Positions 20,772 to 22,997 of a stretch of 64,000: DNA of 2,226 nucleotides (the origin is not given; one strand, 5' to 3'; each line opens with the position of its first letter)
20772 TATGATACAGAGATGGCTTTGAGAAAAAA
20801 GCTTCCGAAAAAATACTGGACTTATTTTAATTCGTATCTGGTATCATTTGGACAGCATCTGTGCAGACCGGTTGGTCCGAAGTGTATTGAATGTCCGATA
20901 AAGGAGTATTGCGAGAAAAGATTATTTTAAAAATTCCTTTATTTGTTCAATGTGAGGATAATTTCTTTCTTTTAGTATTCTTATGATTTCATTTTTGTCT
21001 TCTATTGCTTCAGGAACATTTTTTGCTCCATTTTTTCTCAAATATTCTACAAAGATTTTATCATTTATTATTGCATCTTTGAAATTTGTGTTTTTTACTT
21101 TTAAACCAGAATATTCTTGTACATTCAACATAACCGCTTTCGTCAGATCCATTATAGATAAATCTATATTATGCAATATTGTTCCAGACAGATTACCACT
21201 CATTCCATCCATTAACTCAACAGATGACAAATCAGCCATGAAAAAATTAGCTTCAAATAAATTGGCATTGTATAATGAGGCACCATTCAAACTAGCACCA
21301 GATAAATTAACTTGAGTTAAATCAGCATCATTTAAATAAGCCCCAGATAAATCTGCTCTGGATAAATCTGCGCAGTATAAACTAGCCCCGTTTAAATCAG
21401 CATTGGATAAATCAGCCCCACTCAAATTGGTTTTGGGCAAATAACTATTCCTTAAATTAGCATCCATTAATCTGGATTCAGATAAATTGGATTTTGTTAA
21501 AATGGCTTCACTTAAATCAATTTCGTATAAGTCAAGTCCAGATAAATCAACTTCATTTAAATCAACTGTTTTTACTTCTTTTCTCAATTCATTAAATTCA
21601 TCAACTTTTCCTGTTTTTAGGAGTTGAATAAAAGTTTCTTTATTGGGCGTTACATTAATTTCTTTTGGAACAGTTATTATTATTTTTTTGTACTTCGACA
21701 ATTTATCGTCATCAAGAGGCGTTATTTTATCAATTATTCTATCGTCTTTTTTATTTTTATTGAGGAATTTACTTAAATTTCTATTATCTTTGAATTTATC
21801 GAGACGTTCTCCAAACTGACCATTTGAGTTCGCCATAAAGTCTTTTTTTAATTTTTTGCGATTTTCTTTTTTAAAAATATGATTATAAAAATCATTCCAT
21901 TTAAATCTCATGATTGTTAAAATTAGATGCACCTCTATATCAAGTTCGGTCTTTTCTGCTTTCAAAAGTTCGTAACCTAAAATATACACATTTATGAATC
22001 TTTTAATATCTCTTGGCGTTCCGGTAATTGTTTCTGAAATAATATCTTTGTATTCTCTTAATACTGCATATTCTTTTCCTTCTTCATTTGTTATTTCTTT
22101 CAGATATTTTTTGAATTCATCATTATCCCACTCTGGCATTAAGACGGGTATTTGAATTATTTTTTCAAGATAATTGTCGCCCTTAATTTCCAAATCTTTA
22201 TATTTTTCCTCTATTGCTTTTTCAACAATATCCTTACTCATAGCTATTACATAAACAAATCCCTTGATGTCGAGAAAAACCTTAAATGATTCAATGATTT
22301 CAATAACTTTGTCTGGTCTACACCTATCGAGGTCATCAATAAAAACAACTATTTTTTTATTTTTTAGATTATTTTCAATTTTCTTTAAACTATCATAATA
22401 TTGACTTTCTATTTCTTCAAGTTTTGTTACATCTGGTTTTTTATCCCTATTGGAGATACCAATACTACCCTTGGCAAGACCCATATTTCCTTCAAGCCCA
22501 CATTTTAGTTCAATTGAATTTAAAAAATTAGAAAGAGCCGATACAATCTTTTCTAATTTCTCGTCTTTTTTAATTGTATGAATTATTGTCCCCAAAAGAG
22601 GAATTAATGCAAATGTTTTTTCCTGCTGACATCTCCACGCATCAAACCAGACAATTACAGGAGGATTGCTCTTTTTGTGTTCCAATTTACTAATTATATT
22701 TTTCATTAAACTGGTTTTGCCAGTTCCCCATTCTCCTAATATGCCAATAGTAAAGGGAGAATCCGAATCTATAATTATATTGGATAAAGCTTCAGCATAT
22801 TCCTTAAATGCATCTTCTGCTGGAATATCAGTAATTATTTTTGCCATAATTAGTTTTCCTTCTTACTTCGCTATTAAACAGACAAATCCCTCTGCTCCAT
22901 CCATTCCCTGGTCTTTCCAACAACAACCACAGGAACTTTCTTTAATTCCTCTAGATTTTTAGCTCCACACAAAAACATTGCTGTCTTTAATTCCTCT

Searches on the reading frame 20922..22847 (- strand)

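Call 60: search_protein_families(library=pfam, proteins=[window:20922-22847:-], max_evalue=0.001)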
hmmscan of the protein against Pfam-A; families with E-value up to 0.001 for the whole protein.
window:20922-22847:- (641 aa): 9 families
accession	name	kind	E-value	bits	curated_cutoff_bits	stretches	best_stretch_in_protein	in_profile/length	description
PF07693.20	KAP_NTPase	-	1.4e-48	166.1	20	1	14-287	1-285/293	KAP family P-loop domain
PF00805.28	Pentapeptide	-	5.5e-29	99.8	20.2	4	473-507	6-40/40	Pentapeptide repeats (8 copies)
PF13599.13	Pentapeptide_4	-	3.3e-14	53.2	38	1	425-489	3-67/78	Pentapeptide repeat region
PF01637.24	ATPase_2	-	5.2e-06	26.9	33.2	1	27-177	16-123/225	ATPase domain predominantly from Archaea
PF00931.28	NB-ARC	-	1.5e-05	24.8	23.5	1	19-172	6-108/248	NB-ARC domain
PF13576.12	Pentapeptide_3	-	5.1e-05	23.9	27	0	492-528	9-47/48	Pentapeptide repeats (9 copies)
PF12775.13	AAA_7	-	5.2e-05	23.3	25.8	0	36-62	38-64/181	P-loop containing dynein motor region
PF13191.12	AAA_16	-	6e-05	24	32.6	1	36-179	29-147/167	AAA ATPase domain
PF24883.2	NPHP3_N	-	0.00014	22.5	24.8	0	34-93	25-80/164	Nephrocystin 3, N-terminal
